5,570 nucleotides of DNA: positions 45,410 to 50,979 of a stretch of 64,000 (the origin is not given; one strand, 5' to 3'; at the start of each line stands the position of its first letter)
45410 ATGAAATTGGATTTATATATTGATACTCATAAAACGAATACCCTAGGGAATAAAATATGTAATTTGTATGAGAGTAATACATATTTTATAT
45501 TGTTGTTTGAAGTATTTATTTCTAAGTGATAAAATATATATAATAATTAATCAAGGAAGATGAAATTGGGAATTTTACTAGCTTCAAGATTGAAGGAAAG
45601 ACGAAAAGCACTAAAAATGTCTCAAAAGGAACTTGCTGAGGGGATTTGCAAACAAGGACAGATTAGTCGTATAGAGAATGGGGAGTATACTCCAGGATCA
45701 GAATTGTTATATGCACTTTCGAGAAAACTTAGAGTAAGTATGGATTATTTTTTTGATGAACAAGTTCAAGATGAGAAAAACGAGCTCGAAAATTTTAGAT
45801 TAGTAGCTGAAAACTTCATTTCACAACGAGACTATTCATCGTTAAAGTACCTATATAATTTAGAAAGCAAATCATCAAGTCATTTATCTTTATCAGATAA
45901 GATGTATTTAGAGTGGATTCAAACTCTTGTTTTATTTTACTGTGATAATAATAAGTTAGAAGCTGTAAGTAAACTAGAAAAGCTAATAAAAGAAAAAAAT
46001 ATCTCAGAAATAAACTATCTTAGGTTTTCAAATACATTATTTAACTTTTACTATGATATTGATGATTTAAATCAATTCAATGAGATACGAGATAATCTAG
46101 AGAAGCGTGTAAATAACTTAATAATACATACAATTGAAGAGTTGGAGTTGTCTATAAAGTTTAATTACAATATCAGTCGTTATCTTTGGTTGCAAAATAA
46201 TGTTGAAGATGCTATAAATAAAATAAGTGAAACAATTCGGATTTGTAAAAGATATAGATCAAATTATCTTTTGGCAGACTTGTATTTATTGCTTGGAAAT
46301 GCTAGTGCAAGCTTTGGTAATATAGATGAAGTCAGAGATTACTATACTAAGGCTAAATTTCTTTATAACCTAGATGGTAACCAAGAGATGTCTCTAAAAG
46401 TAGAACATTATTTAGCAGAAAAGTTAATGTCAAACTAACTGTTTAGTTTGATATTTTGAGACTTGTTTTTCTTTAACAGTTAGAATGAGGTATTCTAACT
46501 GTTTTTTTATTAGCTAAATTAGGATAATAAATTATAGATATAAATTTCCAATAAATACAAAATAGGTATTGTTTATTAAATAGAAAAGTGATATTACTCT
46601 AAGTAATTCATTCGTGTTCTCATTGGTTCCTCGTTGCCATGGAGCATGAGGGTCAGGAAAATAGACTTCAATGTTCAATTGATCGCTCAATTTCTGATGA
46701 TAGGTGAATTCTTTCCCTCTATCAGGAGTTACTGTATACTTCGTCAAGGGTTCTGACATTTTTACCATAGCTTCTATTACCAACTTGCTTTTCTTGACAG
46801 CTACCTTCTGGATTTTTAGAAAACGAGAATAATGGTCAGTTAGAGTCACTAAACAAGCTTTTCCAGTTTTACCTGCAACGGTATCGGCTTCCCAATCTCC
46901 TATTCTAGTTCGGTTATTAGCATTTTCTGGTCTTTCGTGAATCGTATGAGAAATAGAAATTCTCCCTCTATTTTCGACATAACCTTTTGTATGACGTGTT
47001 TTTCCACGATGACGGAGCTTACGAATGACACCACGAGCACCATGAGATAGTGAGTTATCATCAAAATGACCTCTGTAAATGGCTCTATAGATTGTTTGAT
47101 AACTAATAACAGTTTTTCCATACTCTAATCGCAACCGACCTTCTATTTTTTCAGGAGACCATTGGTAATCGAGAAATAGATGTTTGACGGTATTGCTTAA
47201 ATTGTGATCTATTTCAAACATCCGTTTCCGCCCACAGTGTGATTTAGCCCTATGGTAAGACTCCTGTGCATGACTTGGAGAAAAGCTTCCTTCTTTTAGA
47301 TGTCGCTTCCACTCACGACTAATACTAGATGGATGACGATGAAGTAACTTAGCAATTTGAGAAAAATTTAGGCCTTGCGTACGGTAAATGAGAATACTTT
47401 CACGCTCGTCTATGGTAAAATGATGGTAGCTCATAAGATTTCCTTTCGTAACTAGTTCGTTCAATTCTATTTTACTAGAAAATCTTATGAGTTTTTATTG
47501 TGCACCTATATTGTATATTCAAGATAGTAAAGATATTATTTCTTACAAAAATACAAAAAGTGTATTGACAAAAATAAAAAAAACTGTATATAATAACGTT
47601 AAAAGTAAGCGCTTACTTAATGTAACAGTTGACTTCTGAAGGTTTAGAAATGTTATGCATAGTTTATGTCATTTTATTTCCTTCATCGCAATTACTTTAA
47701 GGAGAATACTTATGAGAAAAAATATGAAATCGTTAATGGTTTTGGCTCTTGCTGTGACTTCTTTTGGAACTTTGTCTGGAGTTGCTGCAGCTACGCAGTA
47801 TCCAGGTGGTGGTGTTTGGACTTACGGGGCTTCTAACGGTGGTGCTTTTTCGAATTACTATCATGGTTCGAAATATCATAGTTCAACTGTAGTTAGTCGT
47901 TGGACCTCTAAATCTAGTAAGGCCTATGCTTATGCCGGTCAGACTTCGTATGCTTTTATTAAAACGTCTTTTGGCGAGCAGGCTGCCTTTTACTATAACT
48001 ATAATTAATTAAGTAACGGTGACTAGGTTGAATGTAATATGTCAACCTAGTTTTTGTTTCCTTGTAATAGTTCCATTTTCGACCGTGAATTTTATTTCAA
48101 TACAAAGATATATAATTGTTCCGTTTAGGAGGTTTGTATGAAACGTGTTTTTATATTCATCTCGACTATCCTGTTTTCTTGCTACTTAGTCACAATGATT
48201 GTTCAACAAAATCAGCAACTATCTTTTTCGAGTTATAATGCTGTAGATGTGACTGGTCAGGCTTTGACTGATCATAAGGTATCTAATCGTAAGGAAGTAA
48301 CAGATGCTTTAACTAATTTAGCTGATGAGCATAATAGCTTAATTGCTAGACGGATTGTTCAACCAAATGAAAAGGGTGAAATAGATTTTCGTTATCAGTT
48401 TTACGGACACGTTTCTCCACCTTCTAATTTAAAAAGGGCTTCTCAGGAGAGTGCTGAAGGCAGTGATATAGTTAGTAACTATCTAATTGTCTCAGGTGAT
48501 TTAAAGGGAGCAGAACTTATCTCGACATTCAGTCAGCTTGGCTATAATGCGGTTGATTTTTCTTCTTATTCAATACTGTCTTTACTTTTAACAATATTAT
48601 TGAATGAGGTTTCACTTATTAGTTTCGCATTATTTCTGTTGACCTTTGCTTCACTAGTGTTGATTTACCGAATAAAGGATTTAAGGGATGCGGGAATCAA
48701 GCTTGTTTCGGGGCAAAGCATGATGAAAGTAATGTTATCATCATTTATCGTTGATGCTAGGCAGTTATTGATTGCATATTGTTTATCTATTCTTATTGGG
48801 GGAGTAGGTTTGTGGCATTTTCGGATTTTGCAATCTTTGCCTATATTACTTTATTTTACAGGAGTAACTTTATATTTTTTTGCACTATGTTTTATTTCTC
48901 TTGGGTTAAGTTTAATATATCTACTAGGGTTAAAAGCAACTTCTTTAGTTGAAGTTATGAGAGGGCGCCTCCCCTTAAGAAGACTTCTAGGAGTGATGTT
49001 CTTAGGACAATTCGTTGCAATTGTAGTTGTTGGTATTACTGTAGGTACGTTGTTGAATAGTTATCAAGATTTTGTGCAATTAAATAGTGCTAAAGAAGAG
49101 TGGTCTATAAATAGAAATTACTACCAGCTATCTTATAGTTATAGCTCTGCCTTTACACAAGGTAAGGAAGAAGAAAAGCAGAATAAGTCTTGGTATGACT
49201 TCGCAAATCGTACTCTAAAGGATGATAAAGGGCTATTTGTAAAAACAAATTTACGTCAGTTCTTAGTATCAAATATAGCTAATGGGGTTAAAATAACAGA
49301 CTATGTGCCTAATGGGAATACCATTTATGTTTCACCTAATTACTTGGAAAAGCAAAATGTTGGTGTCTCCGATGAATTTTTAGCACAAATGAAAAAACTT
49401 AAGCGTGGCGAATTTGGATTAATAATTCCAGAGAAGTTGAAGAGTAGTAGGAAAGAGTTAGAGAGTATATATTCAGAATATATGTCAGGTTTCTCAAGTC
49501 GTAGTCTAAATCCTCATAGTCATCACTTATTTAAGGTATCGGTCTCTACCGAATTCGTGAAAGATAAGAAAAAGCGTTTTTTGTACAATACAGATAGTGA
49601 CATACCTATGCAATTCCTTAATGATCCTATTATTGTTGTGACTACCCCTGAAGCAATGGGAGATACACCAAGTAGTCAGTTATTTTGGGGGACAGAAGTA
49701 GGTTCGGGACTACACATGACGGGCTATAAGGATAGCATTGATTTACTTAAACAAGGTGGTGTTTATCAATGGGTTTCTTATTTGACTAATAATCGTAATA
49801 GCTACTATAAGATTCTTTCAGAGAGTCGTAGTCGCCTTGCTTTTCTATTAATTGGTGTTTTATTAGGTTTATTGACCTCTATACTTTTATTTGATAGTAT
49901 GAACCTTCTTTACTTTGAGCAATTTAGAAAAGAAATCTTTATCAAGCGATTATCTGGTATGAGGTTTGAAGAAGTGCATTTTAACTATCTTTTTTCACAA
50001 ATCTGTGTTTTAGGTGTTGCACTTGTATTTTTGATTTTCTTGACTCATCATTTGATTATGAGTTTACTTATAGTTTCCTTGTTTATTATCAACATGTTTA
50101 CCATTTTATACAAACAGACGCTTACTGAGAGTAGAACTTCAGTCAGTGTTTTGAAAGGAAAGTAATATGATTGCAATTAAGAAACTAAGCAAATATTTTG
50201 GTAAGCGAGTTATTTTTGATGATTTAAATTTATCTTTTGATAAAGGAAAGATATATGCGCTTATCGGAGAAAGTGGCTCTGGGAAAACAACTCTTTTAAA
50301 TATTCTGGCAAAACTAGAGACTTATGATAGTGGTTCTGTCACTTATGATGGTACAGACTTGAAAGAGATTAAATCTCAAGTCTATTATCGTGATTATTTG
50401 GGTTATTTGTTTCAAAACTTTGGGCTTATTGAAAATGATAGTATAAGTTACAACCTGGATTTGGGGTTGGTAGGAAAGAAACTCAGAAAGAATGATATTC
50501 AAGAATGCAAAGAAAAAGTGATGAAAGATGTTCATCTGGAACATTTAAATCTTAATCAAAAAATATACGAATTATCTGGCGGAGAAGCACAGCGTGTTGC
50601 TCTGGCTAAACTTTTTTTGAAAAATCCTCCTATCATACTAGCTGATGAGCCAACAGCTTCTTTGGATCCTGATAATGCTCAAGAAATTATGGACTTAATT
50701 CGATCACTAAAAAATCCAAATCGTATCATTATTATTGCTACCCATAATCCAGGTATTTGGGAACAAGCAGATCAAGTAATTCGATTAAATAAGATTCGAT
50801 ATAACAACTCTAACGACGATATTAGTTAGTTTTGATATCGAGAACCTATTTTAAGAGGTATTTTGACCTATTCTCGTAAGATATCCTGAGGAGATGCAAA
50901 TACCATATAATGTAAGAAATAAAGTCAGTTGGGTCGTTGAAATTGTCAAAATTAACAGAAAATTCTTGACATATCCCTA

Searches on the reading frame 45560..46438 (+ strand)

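Call 49: search_protein_families(library=pfam, proteins=[window:45560-46438:+], max_evalue=0.001)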
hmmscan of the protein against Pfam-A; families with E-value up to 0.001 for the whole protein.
window:45560-46438:+ (292 aa): 3 families
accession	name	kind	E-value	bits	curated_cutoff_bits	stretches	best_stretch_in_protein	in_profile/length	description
PF01381.28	HTH_3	-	3e-15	56.4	23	1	11-64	1-55/55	Helix-turn-helix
PF12844.13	HTH_19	-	3.8e-07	30.4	30.2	1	9-65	2-59/64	Helix-turn-helix domain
PF13560.12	HTH_31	-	3.9e-06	27.5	27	1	7-60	2-57/64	Helix-turn-helix domain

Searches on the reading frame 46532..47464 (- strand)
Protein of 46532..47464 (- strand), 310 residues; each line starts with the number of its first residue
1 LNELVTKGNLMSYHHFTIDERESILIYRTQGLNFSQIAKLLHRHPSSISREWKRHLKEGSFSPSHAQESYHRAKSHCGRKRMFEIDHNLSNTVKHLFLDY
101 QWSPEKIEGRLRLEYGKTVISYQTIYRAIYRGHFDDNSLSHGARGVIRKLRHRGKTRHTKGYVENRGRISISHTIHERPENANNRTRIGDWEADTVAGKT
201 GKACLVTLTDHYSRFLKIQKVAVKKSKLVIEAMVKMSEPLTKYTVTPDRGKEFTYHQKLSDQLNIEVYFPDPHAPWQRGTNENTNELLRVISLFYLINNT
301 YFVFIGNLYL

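Call 49: search_protein_families(library=pfam, proteins=[window:46532-47464:-], max_evalue=0.001)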
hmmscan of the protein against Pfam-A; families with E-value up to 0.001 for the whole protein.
window:46532-47464:- (310 aa): 5 families
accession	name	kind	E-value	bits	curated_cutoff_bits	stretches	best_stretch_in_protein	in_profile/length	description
PF13936.12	HTH_38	-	6.2e-13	48.7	27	1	12-55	1-44/44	Helix-turn-helix domain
PF00665.32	rve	-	8.9e-08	32.8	32.6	1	191-275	8-102/102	Integrase core domain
PF13565.12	HTH_32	-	5e-06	27.4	33.7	1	48-128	2-72/73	Homeodomain-like domain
PF13921.12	Myb_DNA-bind_6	-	6.3e-05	23.5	22.9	1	25-58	11-49/60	Myb-like DNA-binding domain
PF13384.12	HTH_23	-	0.00034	20.8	24.6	0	19-59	5-45/50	Homeodomain-like domain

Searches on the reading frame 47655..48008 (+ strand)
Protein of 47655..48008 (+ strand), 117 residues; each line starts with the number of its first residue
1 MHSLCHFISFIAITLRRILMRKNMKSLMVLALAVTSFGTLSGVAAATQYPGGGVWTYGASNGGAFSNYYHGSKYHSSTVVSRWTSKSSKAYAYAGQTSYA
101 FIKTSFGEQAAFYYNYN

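Call 50: search_protein_families(library=ncbifam, proteins=[window:47655-48008:+], max_evalue=0.001)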
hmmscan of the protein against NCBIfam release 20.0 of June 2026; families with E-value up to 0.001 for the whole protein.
window:47655-48008:+ (117 aa): 1 family
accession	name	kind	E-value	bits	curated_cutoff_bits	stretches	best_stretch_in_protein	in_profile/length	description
TIGR01653.1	lactococcin_972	subfamily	2e-14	53.6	32.1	1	20-116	1-96/97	lactococcin 972 family bacteriocin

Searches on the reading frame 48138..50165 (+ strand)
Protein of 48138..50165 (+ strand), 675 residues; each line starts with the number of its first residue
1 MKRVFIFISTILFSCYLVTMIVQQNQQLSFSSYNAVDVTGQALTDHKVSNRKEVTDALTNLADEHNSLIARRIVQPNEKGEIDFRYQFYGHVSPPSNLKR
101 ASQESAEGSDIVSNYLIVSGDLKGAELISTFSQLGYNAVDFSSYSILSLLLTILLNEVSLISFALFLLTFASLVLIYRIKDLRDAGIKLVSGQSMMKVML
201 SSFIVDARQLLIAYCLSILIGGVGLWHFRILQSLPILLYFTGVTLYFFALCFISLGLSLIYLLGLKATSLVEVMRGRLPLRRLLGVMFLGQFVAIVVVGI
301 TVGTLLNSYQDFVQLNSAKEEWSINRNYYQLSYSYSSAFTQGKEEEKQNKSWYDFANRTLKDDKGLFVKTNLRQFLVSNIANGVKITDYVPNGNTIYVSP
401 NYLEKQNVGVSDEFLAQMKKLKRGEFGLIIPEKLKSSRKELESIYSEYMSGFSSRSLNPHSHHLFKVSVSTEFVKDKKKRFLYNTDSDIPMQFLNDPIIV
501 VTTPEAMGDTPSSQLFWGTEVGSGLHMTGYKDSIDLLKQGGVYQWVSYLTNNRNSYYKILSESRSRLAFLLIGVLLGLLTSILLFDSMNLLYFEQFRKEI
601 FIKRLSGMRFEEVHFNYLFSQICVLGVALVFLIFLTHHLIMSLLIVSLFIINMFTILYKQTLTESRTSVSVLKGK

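Call 49: search_protein_families(library=pfam, proteins=[window:48138-50165:+], max_evalue=0.001)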
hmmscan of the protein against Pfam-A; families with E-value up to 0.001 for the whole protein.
window:48138-50165:+ (675 aa): 1 family
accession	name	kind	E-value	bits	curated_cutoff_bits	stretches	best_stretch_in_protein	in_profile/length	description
PF07242.16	DUF1430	-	3.6e-19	69.3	28.2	1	576-674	2-100/100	Protein of unknown function (DUF1430)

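Call 50: search_protein_families(library=ncbifam, proteins=[window:48138-50165:+], max_evalue=0.001)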
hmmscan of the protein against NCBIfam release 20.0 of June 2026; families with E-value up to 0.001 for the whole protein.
window:48138-50165:+ (675 aa): 1 family
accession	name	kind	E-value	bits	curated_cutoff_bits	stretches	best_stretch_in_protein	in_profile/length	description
TIGR01654.1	bact_immun_7tm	subfamily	2.6e-89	300.5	189.35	1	1-674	4-681/681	bacteriocin-associated integral membrane protein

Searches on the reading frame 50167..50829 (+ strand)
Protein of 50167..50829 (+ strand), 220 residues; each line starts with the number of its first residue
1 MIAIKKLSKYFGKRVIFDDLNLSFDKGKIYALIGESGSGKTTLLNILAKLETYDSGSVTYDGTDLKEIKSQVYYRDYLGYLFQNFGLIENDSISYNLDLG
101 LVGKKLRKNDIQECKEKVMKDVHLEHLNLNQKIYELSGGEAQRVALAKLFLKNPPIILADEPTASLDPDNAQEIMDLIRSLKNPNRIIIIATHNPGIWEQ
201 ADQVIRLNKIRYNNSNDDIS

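Call 50: search_protein_families(library=ncbifam, proteins=[window:50167-50829:+], max_evalue=0.001)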
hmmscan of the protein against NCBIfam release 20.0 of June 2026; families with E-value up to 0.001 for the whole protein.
window:50167-50829:+ (220 aa): 196 families (the best 25 are shown)
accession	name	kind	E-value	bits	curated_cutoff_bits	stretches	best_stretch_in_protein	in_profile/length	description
TIGR03608.1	L_ocin_972_ABC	subfamily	1.3e-81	273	254.85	1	4-207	1-206/206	putative bacteriocin export ABC transporter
TIGR02673.1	FtsE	equivalog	6.5e-44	150.1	264.85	1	1-207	1-210/214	cell division ATP-binding protein FtsE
TIGR02315.1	ABC_phnC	equivalog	4.5e-42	144.1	266.1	1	1-208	1-220/243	phosphonate ABC transporter ATP-binding protein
TIGR02211.1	LolD_lipo_ex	equivalog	4.8e-42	144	307.75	1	14-209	18-216/221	lipoprotein-releasing ABC transporter ATP-binding protein LolD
TIGR02857.1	CydD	equivalog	8.1e-41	140.5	435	1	8-207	328-529/529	thiol reductant ABC exporter subunit CydD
TIGR02982.1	heterocyst_DevA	subfamily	7.4e-40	136.9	295.8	1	2-209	2-216/220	ABC exporter ATP-binding subunit, DevA family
NF038007.1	ABC_ATP_DarD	equivalog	7.6e-40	136.7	375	1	3-207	3-213/218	darobactin export ABC transporter ATP-binding protein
TIGR00968.1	3a0106s01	subfamily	7.5e-36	123.8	342.75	1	2-210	1-207/237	sulfate ABC transporter ATP-binding protein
TIGR04521.1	ECF_ATPase_2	equivalog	2.2e-35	122.1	330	1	16-210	20-221/279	energy-coupling factor transporter ATPase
TIGR00972.1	3a0107s01c2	equivalog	5.4e-35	120.9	343.2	1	2-195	2-203/248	phosphate ABC transporter ATP-binding protein PstB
NF043075.1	MMSYN1_0197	equivalog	7.8e-34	117.1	550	1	1-194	2-192/341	spermidine/putrescine ABC transporter ATP-binding protein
TIGR04406.1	LPS_export_lptB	equivalog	9.8e-34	116.7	240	1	2-194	2-194/239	LPS export ABC transporter ATP-binding protein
NF008105.0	PRK10851.1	equivalog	9.8e-34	116.6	502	1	2-208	3-211/362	sulfate/thiosulfate ABC transporter ATP-binding protein CysA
NF007826.0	PRK10535.1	equivalog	1.7e-33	115.8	966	1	16-208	23-217/648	macrolide ABC transporter ATP-binding protein/permease MacB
NF007601.2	PRK10247.1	equivalog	2.2e-33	115.5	292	1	2-207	2-204/204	iron efflux ABC transporter ATP-binding subunit FetA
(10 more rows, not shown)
